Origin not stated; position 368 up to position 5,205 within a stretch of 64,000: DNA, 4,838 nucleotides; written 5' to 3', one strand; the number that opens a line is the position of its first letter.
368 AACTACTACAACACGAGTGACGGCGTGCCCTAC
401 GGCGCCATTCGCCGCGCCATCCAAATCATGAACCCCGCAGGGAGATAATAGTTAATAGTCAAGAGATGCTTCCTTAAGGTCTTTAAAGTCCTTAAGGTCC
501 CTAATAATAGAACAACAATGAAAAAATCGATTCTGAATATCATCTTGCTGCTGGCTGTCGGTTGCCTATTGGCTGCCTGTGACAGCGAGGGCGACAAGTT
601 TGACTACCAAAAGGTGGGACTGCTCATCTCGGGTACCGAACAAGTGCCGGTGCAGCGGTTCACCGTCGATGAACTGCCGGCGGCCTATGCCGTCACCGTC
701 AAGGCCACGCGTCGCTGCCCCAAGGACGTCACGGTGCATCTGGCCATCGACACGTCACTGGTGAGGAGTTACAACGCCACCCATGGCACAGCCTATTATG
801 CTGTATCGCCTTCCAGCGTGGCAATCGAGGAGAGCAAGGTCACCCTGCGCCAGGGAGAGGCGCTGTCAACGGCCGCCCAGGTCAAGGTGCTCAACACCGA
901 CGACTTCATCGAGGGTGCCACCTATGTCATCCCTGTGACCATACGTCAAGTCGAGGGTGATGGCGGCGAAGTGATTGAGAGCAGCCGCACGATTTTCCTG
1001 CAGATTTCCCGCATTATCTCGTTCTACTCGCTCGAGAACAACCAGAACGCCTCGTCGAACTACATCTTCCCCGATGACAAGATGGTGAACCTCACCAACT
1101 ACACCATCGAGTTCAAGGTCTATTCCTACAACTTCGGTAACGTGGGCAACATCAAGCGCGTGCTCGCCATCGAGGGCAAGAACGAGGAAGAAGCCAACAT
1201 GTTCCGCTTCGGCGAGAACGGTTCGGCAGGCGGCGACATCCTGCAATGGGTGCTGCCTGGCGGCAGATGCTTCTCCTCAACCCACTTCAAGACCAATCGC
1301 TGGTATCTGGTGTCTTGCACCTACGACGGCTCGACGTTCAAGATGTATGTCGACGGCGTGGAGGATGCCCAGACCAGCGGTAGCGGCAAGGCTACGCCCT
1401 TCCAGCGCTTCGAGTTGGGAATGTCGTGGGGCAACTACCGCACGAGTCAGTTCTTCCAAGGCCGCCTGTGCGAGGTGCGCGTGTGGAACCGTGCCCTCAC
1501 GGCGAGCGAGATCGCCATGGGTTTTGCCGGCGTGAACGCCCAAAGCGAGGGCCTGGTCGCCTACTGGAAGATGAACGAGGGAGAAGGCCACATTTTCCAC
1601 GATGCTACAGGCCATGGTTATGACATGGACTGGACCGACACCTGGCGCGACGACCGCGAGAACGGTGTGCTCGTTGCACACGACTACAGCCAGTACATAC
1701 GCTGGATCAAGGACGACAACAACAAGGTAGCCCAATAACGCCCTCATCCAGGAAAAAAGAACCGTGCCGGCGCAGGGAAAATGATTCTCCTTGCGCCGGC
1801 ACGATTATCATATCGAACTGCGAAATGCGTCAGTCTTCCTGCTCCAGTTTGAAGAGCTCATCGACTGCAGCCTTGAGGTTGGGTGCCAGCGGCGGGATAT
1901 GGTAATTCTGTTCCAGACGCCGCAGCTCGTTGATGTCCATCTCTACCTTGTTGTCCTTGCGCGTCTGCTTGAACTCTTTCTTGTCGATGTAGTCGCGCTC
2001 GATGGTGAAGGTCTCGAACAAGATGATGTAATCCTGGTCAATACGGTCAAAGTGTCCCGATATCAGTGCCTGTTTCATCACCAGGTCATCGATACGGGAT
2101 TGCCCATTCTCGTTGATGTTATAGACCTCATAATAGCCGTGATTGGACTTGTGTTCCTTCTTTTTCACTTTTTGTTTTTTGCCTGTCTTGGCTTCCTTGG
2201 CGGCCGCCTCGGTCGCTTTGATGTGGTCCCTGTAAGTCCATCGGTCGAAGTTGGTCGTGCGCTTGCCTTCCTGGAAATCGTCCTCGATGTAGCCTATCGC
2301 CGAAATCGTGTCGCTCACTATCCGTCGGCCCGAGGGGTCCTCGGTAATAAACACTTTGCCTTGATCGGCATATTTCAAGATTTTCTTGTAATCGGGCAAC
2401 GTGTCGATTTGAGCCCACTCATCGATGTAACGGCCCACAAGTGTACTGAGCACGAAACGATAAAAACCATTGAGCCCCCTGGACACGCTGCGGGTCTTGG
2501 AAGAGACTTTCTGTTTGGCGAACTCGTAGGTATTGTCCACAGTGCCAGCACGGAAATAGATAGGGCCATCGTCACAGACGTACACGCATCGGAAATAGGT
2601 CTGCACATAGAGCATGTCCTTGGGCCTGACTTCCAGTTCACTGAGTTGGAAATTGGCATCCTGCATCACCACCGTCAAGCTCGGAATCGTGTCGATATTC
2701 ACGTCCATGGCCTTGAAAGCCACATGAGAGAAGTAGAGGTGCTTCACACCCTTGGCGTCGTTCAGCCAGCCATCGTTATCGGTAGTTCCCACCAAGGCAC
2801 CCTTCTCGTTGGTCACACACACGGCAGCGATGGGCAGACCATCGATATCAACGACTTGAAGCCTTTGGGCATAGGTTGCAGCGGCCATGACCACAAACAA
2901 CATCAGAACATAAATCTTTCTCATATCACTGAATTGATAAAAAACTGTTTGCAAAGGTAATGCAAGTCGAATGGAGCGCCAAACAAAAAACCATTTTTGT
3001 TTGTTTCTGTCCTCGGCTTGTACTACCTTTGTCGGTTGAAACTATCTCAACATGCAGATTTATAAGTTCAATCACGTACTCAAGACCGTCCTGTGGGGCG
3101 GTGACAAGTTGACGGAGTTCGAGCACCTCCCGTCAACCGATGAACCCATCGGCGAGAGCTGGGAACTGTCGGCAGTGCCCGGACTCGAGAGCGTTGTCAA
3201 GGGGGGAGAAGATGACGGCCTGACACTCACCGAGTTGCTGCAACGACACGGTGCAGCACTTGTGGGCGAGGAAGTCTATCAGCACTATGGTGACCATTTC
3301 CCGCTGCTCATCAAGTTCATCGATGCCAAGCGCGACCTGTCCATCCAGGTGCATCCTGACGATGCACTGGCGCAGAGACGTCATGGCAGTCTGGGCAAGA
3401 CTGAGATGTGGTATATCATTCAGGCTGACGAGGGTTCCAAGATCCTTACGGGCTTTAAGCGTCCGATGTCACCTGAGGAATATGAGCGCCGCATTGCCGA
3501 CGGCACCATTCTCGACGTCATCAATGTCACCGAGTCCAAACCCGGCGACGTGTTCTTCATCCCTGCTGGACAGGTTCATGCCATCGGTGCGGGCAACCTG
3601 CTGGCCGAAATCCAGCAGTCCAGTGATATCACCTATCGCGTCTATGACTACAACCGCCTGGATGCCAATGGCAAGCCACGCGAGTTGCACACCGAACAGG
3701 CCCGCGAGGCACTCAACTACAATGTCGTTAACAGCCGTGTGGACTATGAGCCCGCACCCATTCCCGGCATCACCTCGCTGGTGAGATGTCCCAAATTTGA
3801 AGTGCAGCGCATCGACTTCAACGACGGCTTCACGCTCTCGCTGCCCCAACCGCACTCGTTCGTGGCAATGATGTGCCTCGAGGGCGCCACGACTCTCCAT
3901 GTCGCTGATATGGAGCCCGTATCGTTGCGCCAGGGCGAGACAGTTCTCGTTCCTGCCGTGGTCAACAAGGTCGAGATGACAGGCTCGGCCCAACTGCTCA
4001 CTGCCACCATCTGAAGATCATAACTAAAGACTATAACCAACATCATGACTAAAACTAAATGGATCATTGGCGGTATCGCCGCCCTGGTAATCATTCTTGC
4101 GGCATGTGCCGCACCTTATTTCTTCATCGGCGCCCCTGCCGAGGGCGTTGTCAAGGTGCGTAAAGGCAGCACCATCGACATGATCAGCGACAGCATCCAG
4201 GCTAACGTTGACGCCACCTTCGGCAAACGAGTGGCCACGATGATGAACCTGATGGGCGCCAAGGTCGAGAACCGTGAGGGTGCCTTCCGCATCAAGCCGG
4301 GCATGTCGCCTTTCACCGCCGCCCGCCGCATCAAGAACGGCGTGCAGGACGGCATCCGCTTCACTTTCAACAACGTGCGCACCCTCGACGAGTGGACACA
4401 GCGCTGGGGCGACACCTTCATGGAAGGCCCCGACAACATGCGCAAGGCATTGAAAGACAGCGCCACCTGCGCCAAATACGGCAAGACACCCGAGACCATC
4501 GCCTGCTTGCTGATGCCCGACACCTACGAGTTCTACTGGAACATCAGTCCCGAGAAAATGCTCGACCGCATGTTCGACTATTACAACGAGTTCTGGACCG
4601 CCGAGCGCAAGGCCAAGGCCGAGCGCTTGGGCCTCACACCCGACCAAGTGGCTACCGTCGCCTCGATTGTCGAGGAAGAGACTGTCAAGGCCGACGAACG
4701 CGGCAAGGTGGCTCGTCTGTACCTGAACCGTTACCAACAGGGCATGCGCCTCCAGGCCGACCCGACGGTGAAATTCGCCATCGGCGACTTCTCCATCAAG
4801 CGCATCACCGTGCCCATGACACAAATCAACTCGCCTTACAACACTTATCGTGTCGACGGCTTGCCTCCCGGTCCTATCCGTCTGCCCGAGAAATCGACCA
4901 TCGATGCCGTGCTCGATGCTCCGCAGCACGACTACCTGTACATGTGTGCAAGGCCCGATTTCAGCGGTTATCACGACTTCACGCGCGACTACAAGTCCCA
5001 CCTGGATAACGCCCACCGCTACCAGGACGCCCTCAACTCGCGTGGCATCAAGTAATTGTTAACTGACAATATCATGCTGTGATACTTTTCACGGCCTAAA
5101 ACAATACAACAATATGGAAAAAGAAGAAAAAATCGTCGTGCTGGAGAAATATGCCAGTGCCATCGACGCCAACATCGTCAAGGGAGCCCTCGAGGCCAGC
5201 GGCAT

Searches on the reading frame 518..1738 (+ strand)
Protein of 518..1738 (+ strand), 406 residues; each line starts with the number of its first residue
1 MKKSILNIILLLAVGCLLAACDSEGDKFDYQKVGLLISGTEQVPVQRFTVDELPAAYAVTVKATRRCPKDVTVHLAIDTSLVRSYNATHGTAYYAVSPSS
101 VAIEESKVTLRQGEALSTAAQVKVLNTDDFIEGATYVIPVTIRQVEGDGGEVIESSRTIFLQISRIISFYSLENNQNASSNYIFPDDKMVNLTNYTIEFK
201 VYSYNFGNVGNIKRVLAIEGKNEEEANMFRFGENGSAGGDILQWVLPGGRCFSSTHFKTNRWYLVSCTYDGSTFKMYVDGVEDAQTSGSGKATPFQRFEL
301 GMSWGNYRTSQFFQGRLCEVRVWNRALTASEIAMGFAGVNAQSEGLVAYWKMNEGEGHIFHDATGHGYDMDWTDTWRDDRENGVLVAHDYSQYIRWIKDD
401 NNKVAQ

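Call 16: search_protein_families(library=pfam, proteins=[window:518-1738:+], max_evalue=0.01)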
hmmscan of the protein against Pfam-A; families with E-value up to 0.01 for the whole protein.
window:518-1738:+ (406 aa): 2 families
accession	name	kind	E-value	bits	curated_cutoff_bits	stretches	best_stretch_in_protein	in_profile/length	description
PF13385.13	Laminin_G_3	-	9e-21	75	27.6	1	180-333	4-151/151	Concanavalin A-like lectin/glucanases superfamily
PF08522.16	BT_3987-like_N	-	1.8e-18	67.8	25.9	1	39-148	12-119/120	BT_3987-like, N-terminal domain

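Call 27: search_protein_families(library=ncbifam, proteins=[window:518-1738:+], max_evalue=0.01)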
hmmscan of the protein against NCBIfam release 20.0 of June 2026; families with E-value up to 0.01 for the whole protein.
window:518-1738:+ (406 aa): 0 families

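Call 38: find_encoding_contigs(protein=window:518-1738:+, flank=10000, max_places=3)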
Protein window:518-1738:+ (406 aa): 21 contigs read that carry it; 3 places shown.
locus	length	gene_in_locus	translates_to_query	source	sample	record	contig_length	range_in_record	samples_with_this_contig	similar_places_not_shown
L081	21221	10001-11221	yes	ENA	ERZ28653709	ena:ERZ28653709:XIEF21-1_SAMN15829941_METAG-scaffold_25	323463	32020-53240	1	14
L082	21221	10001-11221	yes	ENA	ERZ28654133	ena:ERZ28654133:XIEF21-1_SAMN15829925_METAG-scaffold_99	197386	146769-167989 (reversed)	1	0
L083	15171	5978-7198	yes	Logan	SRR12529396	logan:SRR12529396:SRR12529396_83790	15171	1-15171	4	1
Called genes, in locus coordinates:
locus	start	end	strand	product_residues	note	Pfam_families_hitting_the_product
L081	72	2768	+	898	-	PF00690:Cation_ATPase_N, PF00122:E1-E2_ATPase, PF00702:Hydrolase, PF13246:Cation_ATPase, PF08282:Hydrolase_3 (faint), PF00689:Cation_ATPase_C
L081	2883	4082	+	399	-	-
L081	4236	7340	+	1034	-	PF15976:CooC_C (weak), PF13620:CarboxypepD_reg, PF13715:CarbopepD_reg_2, PF07715:Plug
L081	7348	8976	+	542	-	PF12741:SusD-like, PF12771:SusD-like_2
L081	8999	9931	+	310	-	PF16141:GH18_BT1044-like, PF23916:TIM-barrel_EndoS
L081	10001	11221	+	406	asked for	PF08522:BT_3987-like_N, PF13385:Laminin_G_3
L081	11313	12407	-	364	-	-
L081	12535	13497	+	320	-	PF20511:PMI_typeI_cat, PF07883:Cupin_2 (faint), PF21621:MPI_cupin_dom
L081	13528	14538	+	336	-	PF02618:YceG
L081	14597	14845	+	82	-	PF09413:DUF2007 (faint)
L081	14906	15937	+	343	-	-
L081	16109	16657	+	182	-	PF07659:DUF1599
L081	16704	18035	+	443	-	PF07291:MauE, PF07681:DoxX (weak)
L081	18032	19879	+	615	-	PF00069:Pkinase, PF07714:PK_Tyr_Ser-Thr (weak), PF00004:AAA, PF17862:AAA_lid_3 (weak)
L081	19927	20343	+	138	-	-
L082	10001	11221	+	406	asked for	PF08522:BT_3987-like_N, PF13385:Laminin_G_3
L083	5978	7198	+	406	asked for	PF08522:BT_3987-like_N, PF13385:Laminin_G_3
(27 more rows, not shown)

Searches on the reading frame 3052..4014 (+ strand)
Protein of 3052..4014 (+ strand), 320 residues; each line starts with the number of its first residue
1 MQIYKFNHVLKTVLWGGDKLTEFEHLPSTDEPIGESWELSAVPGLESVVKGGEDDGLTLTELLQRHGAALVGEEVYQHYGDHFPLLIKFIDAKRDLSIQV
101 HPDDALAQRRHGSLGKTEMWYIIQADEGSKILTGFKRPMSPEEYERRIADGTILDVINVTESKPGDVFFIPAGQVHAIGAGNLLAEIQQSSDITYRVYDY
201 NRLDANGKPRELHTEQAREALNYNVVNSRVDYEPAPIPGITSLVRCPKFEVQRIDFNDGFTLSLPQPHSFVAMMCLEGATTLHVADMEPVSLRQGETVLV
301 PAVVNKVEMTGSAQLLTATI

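Call 16: search_protein_families(library=pfam, proteins=[window:3052-4014:+], max_evalue=0.01)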
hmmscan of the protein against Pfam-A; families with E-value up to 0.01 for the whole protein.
window:3052-4014:+ (320 aa): 4 families
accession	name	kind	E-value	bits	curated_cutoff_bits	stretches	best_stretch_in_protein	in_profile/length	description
PF20511.4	PMI_typeI_cat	-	6e-13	49.6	22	1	4-111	2-111/143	Phosphomannose isomerase type I, catalytic domain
PF21621.3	MPI_cupin_dom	-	1.3e-09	38.3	27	1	240-317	2-76/79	Mannose-6-phosphate isomerase, cupin domain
PF07883.17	Cupin_2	-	1.1e-05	25.4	27.2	0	160-178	38-56/70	Cupin domain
PF12852.13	Cupin_6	-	0.0033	17.6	26.7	0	254-302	20-68/183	Cupin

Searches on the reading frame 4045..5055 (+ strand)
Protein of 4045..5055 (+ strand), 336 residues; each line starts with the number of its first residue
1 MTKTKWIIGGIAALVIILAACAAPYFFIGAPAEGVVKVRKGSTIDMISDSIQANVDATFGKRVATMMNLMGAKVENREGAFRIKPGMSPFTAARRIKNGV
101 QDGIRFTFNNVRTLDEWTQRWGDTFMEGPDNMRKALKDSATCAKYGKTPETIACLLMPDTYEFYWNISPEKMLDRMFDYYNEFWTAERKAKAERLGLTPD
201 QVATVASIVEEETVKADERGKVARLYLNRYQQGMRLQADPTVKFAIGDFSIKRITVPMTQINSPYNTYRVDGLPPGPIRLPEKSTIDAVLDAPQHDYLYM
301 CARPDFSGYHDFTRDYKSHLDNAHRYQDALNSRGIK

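Call 16: search_protein_families(library=pfam, proteins=[window:4045-5055:+], max_evalue=0.01)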
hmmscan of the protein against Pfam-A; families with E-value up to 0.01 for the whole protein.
window:4045-5055:+ (336 aa): 1 family
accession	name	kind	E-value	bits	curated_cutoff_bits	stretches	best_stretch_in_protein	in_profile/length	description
PF02618.21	YceG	-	3.4e-72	243.7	32.4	1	36-324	1-274/275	YceG-like family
